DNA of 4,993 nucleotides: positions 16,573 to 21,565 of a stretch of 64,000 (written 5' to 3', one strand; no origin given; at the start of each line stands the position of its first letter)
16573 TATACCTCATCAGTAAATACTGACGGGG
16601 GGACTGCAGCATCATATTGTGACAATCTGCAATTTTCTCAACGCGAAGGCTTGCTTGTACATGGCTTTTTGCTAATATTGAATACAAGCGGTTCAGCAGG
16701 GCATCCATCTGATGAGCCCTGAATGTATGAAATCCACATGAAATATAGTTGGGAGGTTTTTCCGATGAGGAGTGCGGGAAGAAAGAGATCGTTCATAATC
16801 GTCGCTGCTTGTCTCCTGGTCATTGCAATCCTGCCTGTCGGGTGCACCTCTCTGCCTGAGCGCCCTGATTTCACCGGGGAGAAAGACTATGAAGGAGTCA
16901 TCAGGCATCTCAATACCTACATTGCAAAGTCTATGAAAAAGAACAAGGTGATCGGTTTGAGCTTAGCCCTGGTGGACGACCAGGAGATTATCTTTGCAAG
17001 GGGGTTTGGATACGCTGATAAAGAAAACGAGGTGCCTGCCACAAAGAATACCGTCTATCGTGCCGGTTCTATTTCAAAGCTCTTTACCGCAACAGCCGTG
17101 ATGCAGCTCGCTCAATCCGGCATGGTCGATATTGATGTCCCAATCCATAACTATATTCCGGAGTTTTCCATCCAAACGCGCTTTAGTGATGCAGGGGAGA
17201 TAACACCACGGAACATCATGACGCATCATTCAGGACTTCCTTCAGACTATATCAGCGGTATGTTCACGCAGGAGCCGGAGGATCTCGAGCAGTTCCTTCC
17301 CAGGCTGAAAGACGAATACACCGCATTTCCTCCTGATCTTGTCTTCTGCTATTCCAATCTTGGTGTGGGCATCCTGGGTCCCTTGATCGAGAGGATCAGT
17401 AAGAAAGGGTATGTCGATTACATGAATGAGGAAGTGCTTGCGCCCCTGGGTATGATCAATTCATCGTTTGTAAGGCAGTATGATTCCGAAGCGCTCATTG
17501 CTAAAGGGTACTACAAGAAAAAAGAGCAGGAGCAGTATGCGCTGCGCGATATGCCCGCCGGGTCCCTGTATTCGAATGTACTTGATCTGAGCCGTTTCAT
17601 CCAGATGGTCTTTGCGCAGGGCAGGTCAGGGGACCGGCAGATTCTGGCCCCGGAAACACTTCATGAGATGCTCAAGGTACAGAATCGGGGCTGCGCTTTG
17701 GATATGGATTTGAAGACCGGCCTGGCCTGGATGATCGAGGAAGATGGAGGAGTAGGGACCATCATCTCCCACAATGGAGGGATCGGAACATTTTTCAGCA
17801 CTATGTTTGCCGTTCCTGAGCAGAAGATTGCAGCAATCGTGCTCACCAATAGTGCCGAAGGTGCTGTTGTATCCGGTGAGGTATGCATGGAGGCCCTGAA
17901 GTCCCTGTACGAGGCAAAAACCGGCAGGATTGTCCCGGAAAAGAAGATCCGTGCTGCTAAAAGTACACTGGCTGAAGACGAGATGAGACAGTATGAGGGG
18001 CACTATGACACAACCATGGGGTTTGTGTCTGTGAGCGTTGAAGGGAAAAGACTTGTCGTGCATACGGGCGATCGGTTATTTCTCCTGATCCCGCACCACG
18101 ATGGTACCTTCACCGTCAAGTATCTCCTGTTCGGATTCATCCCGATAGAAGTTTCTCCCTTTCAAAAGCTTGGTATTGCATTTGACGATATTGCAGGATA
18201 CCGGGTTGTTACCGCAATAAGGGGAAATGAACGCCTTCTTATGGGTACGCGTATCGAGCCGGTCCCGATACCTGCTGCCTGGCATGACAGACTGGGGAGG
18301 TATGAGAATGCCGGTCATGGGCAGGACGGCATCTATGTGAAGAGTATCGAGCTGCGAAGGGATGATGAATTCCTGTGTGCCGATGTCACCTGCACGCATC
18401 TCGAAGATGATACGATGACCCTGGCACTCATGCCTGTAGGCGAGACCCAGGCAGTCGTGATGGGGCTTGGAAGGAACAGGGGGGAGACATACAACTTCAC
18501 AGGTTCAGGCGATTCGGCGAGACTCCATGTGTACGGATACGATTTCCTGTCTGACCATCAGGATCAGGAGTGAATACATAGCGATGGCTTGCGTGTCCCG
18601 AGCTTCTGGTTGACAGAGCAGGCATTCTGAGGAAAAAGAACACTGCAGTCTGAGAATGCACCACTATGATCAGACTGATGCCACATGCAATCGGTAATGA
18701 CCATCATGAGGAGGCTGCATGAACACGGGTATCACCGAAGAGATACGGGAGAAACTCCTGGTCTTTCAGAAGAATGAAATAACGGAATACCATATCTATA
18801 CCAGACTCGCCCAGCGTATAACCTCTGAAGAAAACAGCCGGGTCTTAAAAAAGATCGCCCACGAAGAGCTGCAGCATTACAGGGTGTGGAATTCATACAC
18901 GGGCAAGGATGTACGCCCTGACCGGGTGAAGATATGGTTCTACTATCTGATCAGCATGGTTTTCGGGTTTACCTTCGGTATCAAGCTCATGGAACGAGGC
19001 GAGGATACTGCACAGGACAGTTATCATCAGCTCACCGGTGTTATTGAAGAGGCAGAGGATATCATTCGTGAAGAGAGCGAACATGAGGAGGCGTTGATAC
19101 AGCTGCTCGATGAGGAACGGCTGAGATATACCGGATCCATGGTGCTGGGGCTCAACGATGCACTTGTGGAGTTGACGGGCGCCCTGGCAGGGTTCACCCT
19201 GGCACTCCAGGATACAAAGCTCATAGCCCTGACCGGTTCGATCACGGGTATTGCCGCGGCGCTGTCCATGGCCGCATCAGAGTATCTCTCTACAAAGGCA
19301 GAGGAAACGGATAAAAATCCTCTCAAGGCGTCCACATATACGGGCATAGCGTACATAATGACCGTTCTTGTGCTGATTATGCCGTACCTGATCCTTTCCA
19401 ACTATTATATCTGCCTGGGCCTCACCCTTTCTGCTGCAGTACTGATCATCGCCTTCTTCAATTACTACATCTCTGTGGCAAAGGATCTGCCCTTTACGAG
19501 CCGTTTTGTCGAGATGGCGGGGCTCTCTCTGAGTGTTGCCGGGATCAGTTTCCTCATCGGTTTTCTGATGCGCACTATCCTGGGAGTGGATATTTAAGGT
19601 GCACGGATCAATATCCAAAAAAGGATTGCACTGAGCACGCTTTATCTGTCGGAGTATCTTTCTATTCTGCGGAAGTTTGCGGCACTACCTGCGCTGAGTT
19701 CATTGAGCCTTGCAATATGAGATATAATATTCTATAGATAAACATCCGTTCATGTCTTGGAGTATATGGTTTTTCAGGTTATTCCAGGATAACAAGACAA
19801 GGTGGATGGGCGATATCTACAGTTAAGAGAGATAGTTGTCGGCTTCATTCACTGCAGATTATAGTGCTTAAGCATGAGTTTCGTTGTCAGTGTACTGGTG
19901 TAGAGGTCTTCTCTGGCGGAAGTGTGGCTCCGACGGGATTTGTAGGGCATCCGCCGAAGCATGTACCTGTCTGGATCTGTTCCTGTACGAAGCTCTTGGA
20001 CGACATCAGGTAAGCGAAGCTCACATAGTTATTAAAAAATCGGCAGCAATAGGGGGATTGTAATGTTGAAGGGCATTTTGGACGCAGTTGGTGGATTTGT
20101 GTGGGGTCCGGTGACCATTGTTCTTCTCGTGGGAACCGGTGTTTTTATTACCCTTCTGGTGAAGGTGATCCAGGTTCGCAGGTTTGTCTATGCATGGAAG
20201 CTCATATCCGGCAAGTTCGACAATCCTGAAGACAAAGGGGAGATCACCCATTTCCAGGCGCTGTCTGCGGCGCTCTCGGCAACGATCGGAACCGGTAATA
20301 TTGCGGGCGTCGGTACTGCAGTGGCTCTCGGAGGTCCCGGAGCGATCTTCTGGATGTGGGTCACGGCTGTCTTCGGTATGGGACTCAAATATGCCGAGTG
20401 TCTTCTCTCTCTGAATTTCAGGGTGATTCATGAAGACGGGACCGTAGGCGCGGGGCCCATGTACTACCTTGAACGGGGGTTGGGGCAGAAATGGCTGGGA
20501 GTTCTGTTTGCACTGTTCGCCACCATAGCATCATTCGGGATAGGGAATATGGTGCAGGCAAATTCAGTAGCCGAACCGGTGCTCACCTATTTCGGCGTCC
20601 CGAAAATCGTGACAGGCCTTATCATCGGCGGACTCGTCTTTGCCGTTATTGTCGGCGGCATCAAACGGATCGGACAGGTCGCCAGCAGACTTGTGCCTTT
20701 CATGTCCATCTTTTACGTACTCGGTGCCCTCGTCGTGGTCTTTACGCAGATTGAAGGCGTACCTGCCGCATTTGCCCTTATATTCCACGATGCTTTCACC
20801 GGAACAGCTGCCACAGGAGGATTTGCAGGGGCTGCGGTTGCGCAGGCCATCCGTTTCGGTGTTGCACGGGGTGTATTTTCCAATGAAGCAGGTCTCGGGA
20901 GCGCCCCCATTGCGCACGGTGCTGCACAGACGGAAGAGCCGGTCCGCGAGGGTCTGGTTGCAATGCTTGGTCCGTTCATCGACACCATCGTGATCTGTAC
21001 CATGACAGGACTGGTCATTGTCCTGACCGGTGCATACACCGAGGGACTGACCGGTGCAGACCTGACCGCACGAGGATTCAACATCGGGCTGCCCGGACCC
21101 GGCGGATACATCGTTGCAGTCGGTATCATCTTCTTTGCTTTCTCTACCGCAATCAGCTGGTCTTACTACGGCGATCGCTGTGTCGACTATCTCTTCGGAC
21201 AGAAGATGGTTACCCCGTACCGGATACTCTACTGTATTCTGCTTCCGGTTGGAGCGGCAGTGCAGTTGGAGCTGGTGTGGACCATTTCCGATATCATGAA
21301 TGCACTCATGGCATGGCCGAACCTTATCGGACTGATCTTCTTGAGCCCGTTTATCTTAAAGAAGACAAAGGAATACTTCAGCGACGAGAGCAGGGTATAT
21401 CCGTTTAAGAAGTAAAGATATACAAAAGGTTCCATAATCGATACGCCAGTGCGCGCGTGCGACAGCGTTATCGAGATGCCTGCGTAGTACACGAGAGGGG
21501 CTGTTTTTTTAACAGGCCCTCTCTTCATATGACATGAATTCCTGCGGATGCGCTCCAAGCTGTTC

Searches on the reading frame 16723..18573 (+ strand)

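Call 40: search_protein_families(library=pfam, proteins=[window:16723-18573:+])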
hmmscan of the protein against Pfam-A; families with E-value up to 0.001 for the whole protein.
window:16723-18573:+ (616 aa): 1 family
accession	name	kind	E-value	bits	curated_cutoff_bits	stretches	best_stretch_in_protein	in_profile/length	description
PF00144.29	Beta-lactamase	-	3.6e-61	207.6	27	1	64-380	2-313/329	Beta-lactamase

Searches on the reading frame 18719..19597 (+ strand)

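Call 40: search_protein_families(library=pfam, proteins=[window:18719-19597:+])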
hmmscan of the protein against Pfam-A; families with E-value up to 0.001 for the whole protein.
window:18719-19597:+ (292 aa): 2 families
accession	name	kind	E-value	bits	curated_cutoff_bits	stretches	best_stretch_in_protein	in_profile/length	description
PF01988.24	VIT1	-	1.9e-12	47.9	28.1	1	140-196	3-60/214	VIT family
PF02915.23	Rubrerythrin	-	0.00013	22.8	22.8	0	19-56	95-132/137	Rubrerythrin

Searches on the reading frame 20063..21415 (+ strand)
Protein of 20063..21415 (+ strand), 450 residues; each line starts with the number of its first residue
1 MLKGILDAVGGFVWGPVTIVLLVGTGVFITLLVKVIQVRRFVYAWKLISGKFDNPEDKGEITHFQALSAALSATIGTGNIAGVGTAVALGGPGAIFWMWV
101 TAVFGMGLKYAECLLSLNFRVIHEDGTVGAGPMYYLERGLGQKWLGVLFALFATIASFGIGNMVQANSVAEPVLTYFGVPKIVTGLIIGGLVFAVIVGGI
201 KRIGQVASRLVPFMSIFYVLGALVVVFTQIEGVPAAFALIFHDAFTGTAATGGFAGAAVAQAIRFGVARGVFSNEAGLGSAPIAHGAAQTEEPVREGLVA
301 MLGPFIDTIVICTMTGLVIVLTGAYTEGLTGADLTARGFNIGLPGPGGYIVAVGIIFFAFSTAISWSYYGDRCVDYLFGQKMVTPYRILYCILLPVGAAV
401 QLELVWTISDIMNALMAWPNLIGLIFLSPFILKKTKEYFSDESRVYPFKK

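Call 40: search_protein_families(library=pfam, proteins=[window:20063-21415:+])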
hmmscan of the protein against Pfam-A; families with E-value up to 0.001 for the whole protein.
window:20063-21415:+ (450 aa): 1 family
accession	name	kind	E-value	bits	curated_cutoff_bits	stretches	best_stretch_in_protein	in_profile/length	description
PF01235.23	Na_Ala_symp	-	6.2e-140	467.4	24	1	56-442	8-383/392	Sodium:alanine symporter family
